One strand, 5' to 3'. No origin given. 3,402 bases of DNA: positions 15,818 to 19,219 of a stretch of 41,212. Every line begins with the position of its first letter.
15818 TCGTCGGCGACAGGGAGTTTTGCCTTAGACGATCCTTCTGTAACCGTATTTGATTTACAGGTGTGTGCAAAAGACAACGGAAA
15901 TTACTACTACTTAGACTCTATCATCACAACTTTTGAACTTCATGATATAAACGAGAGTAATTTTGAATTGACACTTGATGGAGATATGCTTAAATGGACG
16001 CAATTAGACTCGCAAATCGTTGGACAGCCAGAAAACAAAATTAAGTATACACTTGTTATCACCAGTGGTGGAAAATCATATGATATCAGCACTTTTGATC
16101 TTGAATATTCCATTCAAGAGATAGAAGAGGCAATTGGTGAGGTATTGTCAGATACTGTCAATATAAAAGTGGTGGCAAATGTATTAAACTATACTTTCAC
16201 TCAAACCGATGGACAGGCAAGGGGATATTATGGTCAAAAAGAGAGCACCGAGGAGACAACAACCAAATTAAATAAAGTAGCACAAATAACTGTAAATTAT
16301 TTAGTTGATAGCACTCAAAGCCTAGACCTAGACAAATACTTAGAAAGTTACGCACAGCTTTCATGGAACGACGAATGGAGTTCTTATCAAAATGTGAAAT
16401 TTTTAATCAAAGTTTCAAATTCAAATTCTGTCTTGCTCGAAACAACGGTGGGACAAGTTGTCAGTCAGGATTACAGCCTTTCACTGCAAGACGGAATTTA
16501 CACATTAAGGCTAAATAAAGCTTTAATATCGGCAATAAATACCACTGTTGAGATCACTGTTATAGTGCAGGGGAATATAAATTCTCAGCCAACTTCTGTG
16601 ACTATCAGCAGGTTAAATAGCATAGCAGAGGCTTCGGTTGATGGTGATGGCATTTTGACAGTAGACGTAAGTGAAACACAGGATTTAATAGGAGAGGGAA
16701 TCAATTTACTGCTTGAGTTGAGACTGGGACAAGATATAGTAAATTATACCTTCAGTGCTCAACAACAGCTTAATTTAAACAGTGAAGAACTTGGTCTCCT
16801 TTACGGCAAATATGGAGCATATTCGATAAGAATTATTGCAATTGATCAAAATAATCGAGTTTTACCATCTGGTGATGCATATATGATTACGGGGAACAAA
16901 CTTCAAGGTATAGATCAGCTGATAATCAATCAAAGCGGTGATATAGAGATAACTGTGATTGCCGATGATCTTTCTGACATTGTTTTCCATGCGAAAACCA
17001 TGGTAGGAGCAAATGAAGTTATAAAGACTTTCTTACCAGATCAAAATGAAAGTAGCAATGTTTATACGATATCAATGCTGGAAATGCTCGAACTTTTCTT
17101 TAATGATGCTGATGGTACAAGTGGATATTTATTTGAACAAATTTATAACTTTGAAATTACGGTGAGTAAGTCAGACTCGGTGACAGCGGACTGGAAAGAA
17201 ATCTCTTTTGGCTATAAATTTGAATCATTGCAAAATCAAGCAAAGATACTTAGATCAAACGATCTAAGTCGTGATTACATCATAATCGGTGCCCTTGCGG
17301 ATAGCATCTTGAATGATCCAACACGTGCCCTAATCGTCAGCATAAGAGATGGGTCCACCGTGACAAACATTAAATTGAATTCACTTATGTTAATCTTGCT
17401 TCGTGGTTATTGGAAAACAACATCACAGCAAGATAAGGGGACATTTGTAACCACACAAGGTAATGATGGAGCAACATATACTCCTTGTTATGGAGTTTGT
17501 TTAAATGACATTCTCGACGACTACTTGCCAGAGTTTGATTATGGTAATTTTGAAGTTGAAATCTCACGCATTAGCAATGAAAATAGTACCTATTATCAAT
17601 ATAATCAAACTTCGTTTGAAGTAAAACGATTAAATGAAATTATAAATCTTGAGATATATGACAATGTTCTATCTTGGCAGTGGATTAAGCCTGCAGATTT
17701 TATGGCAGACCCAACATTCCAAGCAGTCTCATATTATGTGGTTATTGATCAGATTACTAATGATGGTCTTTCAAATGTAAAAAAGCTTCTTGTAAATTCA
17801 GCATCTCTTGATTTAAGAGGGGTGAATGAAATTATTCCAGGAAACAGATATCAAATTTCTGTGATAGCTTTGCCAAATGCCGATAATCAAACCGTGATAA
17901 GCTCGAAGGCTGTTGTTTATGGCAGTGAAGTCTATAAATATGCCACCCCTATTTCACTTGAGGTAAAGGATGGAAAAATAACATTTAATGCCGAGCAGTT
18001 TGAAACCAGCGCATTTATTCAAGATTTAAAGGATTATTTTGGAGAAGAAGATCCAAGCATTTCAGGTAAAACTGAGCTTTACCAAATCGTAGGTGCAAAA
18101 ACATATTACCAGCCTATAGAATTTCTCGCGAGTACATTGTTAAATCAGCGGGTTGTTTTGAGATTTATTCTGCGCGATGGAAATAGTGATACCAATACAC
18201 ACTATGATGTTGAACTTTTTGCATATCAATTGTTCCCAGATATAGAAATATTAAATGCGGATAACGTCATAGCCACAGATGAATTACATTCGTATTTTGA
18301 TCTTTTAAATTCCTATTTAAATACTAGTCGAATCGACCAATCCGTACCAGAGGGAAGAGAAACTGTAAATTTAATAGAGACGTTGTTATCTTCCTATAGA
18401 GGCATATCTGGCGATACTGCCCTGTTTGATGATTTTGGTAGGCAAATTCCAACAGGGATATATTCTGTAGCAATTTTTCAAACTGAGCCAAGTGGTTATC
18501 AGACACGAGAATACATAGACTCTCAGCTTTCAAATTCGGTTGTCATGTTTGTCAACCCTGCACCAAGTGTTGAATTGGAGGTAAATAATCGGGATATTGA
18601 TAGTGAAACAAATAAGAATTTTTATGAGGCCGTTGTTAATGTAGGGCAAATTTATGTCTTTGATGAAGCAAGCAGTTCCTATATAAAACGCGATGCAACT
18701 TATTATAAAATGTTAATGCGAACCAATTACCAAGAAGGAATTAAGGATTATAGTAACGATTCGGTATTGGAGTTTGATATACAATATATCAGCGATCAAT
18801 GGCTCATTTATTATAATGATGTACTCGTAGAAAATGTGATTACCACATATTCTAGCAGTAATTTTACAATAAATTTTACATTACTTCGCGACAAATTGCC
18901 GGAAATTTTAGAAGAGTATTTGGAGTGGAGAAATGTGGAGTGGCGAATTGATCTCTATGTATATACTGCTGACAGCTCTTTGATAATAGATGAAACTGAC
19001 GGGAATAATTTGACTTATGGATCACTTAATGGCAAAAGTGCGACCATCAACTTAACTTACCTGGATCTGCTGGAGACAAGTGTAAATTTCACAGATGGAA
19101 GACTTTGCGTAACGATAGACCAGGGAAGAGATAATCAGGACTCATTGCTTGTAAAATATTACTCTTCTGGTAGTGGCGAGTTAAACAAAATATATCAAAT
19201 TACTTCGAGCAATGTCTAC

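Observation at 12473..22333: A 3286-aa protein with a lipid anchor as its only visible attachment and highly diverged modules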

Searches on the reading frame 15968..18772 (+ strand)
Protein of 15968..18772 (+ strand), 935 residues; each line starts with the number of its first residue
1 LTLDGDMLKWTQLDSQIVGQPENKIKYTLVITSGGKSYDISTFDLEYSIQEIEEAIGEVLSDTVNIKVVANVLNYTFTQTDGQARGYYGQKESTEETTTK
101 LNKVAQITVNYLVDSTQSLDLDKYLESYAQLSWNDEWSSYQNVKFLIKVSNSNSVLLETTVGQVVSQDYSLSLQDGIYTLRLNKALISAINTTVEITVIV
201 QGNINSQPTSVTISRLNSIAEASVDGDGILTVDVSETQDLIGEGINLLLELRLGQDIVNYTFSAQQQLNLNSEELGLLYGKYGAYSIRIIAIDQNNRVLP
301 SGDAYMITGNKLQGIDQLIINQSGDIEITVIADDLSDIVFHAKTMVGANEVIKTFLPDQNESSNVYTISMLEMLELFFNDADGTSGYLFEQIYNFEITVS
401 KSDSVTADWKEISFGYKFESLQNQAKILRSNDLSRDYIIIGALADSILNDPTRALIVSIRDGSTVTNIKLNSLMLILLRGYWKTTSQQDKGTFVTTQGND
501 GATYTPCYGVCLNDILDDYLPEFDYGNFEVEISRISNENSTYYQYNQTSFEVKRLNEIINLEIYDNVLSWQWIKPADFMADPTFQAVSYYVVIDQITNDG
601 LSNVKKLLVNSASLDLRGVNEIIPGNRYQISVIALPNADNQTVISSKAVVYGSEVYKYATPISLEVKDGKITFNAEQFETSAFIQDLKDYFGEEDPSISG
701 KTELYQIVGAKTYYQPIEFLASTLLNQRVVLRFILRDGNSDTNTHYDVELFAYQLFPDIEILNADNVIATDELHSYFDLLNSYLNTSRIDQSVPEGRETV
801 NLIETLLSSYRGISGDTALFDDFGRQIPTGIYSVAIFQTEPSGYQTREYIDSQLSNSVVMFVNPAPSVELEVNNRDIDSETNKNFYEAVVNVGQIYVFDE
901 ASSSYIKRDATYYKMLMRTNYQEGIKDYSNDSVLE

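Call 76: search_protein_representatives(protein=window:15968-18772:+)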
Query: 935 residues. Proteins with E-value up to 0.001 (for the whole library): 49; up to 1e-10: 49; up to 1e-30: 42. The best 49 are listed.
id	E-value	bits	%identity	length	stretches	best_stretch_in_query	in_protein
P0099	2.7e-215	733.7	45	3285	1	1-932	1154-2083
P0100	2.9e-173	594.7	99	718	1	1-292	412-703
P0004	4.0e-109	382.5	35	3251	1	2-919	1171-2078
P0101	3.6e-106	372.7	34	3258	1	2-923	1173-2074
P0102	1.2e-97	344.5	36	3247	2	2-930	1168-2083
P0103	5.5e-92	325.8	33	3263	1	3-925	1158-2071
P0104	5.0e-86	306.1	32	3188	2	3-880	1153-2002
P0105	3.5e-83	296.7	31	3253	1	2-919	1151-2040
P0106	1.0e-81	291.8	31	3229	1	3-919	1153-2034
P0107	1.5e-79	284.6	30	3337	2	478-929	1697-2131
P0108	1.0e-76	275.3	32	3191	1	2-876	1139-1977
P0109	1.3e-76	274.9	31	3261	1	4-918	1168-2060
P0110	8.2e-76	272.3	31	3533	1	3-929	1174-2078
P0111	8.9e-76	272.2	31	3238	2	3-923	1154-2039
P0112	1.0e-73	265.3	32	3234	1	2-930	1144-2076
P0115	3.7e-60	220.5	32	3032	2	2-885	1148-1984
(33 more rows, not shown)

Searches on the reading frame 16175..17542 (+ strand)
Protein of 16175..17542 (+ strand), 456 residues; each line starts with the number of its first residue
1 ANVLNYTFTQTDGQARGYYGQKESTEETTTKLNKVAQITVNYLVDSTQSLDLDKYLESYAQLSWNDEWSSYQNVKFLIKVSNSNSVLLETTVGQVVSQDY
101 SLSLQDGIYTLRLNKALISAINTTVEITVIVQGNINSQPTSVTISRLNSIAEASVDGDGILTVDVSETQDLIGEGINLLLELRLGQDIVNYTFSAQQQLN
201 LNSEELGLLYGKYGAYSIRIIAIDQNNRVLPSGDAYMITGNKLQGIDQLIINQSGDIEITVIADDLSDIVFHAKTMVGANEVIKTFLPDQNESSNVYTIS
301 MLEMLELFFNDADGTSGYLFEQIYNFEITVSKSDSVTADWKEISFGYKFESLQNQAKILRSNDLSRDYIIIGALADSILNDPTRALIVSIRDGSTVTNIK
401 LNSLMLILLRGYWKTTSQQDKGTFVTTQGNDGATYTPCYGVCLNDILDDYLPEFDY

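Call 97: search_solved_structures(query=A8, max_evalue=1)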
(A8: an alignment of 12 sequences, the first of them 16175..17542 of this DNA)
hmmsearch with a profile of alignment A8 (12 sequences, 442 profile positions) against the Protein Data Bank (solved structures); distinct sequences matched with E-value up to 1: 3.
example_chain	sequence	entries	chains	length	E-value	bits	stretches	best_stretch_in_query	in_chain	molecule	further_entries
6mh4_A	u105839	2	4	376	0.00031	22.8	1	124-260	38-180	1-deoxy-D-xylulose 5-phosphate reductoisomerase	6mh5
5ykh_A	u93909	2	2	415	0.48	12.3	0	159-215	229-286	Pumilio homolog 1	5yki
6k4y_M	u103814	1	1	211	0.75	11.6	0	231-274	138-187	Middle transcription regulatory protein motA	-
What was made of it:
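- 16175..17542 (+): Family-specific region with no structural model (aa 1235-1690). A profile search of PDB sequences gave nothing credible (call 97).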

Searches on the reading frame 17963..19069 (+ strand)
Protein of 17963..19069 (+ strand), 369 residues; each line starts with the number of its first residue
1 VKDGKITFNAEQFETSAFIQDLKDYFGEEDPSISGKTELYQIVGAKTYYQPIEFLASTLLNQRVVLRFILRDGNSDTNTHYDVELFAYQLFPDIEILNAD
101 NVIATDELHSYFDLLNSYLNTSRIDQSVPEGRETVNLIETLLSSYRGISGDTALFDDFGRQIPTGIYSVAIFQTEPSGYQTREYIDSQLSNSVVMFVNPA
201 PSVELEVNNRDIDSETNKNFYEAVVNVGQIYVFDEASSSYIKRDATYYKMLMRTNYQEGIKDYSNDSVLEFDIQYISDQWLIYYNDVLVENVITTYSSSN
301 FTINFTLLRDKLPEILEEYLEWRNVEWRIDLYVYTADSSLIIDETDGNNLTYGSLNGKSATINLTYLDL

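Call 98: search_solved_structures(query=A9, max_evalue=1)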
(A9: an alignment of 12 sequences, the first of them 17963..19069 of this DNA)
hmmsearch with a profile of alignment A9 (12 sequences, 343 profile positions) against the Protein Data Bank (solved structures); distinct sequences matched with E-value up to 1: 1.
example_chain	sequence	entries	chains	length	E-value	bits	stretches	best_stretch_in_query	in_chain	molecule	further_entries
3qf7_D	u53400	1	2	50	0.93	11.8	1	104-143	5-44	Mre11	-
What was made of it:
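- Profiles of the middle regions find nothing credible in the PDB (calls 97, 98).
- Tried and rejected: Profiles of the two dark middle regions against the PDB gave one isolated hit to a DXR enzyme (E 3e-4, 22.8 bits), judged spurious, and nothing else (calls 97, 98).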
